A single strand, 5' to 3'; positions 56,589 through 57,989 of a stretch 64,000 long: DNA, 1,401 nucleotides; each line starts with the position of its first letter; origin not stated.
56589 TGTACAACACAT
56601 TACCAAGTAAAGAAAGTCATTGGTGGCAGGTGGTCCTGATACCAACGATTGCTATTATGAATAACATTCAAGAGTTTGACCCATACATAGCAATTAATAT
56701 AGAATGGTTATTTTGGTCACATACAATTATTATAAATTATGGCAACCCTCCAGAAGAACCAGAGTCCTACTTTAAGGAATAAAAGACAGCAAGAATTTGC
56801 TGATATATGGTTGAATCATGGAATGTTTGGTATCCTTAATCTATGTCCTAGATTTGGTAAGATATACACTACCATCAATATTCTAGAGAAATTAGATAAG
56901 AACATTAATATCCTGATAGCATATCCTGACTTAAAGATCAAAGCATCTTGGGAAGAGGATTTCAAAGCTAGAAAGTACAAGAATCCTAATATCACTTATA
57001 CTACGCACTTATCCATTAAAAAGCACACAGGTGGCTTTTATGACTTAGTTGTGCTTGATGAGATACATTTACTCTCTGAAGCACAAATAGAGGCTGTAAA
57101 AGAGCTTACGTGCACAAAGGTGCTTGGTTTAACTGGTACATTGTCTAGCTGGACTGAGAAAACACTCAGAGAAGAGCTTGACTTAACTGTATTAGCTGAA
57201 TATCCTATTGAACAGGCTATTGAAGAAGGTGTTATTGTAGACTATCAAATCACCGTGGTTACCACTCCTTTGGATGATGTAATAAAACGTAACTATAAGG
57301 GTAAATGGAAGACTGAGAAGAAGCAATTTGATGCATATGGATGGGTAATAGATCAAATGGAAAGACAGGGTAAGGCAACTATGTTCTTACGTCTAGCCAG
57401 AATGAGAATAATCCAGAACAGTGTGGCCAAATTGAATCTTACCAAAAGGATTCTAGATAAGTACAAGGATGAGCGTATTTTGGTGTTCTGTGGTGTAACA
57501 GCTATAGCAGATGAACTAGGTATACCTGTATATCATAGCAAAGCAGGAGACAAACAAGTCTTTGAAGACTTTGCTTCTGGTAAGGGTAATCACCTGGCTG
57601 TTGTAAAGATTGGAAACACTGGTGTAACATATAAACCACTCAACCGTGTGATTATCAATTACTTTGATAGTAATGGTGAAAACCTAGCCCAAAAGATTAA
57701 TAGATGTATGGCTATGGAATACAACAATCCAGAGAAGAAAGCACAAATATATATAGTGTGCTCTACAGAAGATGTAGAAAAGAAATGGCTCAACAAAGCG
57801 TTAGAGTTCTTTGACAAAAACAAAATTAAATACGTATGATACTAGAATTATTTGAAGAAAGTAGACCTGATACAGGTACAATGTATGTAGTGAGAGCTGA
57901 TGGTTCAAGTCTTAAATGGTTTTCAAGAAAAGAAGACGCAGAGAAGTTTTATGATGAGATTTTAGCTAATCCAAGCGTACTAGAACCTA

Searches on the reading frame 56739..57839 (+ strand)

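Call 31: search_protein_families(library=phrogs, proteins=[window:56739-57839:+], max_evalue=0.00001)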
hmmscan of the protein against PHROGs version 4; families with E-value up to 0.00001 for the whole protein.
window:56739-57839:+ (366 aa): 1 family
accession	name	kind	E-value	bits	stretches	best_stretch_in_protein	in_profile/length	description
phrog_16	-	DNA, RNA and nucleotide metabolism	2.5e-17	63.4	1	7-359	268-613/986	DNA helicase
